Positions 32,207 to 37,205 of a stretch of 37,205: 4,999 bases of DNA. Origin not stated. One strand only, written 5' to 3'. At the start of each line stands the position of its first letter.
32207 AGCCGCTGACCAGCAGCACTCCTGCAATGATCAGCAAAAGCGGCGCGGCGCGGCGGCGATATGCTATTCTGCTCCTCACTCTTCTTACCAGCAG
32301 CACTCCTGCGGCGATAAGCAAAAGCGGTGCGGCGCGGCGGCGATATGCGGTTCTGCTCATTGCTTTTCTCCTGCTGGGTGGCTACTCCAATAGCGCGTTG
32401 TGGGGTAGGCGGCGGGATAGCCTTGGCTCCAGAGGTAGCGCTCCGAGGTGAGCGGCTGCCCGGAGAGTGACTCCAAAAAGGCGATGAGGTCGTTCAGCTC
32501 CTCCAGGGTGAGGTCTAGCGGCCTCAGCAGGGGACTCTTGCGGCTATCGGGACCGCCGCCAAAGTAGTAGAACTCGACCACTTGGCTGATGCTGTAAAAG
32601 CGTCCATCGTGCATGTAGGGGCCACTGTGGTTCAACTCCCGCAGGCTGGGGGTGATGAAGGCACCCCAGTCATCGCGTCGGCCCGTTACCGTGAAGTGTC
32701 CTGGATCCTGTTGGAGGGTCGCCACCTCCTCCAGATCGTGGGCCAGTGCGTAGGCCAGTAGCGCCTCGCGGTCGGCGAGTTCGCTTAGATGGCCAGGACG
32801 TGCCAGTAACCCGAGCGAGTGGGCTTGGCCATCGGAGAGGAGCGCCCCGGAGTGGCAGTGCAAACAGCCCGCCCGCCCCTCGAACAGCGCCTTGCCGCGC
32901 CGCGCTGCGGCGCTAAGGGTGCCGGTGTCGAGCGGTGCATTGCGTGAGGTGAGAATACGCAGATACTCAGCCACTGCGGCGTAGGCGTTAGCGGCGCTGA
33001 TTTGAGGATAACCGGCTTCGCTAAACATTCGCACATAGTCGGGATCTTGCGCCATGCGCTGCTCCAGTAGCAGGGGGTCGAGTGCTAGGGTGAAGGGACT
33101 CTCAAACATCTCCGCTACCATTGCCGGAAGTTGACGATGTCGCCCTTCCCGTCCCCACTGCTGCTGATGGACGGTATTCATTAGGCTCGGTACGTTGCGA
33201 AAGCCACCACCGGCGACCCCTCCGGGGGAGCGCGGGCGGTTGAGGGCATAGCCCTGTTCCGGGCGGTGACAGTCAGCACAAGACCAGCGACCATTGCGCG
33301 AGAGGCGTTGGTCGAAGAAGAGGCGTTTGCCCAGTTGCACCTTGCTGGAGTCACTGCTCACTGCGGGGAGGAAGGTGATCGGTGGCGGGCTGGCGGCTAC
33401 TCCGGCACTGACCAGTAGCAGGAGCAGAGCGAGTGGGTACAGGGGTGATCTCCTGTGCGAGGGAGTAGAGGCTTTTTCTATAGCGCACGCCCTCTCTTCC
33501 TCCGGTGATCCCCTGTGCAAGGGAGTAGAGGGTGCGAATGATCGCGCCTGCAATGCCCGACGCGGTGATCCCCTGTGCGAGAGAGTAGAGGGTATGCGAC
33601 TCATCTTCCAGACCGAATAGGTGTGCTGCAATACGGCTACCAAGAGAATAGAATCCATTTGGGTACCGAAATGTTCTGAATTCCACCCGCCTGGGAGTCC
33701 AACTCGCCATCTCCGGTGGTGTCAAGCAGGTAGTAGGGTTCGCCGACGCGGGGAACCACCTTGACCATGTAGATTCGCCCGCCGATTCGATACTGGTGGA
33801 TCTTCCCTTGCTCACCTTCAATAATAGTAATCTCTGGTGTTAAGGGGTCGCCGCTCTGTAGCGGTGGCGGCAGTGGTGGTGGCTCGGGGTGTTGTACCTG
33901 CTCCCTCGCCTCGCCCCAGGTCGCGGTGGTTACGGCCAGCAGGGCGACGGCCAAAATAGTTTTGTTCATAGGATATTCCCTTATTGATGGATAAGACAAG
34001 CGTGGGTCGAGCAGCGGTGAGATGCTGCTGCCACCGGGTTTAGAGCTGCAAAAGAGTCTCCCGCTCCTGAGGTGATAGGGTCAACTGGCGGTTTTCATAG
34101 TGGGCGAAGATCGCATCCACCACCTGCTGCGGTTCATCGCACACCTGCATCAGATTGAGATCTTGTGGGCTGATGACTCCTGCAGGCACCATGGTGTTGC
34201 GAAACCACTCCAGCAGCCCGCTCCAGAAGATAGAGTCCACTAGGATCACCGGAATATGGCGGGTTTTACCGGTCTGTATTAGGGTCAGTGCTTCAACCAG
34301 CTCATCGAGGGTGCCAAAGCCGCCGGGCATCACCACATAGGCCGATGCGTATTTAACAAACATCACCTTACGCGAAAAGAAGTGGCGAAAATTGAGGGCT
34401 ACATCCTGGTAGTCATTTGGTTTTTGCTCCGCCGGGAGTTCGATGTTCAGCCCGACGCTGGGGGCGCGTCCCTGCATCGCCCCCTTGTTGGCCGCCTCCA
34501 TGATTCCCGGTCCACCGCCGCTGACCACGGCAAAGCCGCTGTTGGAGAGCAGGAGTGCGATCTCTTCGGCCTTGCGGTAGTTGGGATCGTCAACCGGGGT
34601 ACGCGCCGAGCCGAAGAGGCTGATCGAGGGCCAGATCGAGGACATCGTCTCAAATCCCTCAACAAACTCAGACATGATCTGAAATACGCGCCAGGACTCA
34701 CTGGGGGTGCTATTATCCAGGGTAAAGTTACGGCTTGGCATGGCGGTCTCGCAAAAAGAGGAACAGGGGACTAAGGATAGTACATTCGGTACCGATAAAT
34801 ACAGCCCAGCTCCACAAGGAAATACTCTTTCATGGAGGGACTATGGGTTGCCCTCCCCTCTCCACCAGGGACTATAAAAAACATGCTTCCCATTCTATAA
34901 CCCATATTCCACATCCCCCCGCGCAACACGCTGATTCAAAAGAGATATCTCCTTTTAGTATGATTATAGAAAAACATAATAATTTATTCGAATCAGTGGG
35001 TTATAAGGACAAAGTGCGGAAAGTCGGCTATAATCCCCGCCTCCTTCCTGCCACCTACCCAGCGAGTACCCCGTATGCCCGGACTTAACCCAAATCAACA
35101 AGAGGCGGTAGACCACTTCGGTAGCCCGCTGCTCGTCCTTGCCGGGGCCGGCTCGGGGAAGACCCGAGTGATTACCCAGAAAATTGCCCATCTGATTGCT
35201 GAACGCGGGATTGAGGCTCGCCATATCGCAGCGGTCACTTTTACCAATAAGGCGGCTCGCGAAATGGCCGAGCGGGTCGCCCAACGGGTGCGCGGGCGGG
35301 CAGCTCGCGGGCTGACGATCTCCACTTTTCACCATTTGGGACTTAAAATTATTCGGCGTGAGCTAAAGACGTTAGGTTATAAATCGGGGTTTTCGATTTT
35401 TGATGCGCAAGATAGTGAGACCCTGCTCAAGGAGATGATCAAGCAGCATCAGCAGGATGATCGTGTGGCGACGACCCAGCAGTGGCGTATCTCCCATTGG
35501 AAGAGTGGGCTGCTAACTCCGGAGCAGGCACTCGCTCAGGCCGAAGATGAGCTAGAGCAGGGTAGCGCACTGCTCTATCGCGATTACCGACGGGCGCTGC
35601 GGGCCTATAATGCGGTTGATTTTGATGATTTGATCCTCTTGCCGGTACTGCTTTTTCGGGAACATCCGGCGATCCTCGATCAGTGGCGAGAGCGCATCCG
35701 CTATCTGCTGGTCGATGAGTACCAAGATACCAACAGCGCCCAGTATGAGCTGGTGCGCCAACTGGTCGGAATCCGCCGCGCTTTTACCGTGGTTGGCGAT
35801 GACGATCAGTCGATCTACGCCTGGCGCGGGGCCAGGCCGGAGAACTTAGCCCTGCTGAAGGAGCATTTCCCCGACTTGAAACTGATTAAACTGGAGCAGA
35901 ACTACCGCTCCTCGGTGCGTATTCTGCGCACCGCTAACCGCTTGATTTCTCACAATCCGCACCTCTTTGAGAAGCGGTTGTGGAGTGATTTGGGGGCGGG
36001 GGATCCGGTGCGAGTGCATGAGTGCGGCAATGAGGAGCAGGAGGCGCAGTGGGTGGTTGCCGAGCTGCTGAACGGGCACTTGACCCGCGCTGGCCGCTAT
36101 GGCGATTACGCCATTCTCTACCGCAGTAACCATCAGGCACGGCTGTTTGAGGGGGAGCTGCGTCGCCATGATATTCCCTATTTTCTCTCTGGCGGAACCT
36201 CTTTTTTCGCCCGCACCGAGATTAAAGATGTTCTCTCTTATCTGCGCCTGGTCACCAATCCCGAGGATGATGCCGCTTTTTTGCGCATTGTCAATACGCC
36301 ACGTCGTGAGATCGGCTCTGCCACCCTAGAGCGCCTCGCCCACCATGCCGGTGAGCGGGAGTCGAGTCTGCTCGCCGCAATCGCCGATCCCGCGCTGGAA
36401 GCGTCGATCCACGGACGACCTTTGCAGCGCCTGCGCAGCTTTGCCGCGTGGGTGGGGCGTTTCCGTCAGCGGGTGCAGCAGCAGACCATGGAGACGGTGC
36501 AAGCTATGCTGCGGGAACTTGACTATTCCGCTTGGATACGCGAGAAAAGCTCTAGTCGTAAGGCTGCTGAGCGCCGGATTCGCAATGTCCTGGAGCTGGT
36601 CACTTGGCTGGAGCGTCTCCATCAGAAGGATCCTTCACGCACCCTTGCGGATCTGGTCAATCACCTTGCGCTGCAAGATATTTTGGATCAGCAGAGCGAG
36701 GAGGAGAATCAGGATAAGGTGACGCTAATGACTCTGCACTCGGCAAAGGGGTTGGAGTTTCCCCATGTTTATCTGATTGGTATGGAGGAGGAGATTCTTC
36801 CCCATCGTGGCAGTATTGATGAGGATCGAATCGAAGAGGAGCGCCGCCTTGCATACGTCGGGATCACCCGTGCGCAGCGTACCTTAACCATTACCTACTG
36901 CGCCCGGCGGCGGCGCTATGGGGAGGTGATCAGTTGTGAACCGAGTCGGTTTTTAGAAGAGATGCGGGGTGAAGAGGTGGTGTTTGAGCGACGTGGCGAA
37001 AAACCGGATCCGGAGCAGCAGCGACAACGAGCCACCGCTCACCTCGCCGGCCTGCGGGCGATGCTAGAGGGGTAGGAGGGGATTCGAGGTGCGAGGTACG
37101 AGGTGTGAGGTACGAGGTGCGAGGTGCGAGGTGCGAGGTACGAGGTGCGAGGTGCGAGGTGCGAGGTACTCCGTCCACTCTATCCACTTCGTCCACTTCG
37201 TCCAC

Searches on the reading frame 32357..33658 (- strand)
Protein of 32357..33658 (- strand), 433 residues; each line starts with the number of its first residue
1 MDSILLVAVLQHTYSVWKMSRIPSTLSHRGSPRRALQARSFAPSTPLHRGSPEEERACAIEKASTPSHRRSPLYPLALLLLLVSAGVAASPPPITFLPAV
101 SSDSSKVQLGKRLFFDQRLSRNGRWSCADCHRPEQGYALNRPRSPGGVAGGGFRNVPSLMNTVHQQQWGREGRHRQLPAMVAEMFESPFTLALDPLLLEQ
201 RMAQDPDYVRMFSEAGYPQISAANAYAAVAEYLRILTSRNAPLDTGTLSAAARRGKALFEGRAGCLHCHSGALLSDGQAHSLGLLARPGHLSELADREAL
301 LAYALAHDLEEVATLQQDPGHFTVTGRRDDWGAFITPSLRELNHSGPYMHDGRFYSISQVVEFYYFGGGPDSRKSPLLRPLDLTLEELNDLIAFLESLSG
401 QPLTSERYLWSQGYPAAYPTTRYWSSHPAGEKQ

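Call 42: search_protein_families(library=pfam, proteins=[window:32357-33658:-], max_evalue=0.001)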
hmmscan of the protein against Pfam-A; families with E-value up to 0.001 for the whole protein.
window:32357-33658:- (433 aa): 2 families
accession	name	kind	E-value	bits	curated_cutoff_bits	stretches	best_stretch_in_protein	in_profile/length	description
PF03150.19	CCP_MauG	-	1e-30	107.8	25.6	1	105-245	2-142/149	Di-haem cytochrome c peroxidase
PF00034.26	Cytochrom_C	-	2.6e-07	32.3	21.3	0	253-399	2-90/90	Cytochrome c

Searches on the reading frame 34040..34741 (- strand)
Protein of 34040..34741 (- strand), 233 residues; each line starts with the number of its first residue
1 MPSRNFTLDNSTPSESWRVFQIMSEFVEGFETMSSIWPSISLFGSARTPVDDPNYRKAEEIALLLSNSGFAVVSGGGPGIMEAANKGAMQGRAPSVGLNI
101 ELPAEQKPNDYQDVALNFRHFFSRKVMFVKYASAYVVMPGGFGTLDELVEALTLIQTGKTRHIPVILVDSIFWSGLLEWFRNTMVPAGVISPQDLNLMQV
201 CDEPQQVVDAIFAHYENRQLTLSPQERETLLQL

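Call 42: search_protein_families(library=pfam, proteins=[window:34040-34741:-], max_evalue=0.001)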
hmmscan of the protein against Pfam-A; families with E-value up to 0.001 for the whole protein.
window:34040-34741:- (233 aa): 2 families
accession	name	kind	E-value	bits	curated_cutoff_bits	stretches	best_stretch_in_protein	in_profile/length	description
PF03641.19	Lysine_decarbox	-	5.3e-35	120.9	27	1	81-210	1-130/131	Possible lysine decarboxylase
PF18306.6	LDcluster4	-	6.3e-14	52.3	26.3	1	40-153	4-115/151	SLOG cluster4 family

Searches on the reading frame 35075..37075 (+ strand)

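Call 42: search_protein_families(library=pfam, proteins=[window:35075-37075:+], max_evalue=0.001)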
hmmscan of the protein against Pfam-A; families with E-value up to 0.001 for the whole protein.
window:35075-37075:+ (666 aa): 6 families
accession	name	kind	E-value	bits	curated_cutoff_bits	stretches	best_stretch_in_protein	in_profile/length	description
PF00580.27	UvrD-helicase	-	3.4e-91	306.1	23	1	4-266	1-271/271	UvrD/REP helicase N-terminal domain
PF13361.12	UvrD_C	-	2.3e-79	267.8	25.6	1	271-610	1-349/350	UvrD-like helicase C-terminal domain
PF13245.12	AAA_19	-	1.7e-24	86.9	25.1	1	8-249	1-132/134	AAA domain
PF13538.12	UvrD_C_2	-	2.2e-08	34.3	27.4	1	549-606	2-51/52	UvrD-like helicase C-terminal domain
PF01443.25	Viral_helicase1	-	4.8e-08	33.5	21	0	532-606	167-226/228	Viral superfamily 1 RNA helicase core domain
PF13604.12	AAA_30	-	2.9e-06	27.6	27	1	4-69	2-67/191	AAA domain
